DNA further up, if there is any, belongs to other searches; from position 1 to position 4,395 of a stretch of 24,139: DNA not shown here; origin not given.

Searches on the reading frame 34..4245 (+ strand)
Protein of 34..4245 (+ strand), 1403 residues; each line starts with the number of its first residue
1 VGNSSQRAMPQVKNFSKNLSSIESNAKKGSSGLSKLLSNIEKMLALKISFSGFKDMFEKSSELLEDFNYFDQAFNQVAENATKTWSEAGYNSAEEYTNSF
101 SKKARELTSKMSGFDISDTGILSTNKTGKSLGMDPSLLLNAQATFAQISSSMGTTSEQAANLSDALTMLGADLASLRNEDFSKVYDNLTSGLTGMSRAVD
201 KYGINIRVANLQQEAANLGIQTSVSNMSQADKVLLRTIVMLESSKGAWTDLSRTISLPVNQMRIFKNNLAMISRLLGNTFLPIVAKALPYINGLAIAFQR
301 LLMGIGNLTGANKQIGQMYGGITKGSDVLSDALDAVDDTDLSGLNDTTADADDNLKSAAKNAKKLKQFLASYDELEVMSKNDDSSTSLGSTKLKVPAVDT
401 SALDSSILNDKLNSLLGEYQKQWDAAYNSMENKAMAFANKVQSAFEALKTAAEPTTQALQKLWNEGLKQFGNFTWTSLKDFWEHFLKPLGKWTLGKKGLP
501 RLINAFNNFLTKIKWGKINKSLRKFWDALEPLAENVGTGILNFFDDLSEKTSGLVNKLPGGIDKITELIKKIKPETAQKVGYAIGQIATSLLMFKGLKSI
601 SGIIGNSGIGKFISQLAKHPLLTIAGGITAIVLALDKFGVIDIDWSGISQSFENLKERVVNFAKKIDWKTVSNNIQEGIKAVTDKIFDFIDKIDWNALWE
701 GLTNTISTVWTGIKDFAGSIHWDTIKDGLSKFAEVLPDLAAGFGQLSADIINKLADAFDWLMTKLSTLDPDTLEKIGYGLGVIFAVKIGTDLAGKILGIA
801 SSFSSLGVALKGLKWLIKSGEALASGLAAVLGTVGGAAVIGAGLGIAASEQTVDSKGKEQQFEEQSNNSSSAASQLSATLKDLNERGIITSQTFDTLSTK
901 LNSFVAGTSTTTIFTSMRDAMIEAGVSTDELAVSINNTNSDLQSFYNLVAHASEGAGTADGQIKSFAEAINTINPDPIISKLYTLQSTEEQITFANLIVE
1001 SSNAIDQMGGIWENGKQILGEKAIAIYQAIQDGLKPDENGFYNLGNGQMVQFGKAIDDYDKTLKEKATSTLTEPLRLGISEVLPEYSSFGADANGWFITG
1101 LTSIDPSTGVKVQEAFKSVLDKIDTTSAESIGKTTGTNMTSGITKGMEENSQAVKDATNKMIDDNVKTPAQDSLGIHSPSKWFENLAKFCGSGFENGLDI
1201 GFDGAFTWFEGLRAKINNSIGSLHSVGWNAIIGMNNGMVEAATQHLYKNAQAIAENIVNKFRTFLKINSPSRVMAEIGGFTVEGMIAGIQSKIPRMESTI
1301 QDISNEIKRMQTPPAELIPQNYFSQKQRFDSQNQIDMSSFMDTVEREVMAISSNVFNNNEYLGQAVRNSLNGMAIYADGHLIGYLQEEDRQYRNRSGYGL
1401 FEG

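Call 33: search_protein_families(library=pfam, proteins=[window:34-4245:+], max_evalue=0.001)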
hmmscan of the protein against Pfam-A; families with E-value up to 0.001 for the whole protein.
window:34-4245:+ (1403 aa): 1 family
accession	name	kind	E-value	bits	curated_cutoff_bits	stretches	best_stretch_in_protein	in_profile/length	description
PF04930.20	FUN14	-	0.00071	20.4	22.5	0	609-672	11-75/92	FUN14 family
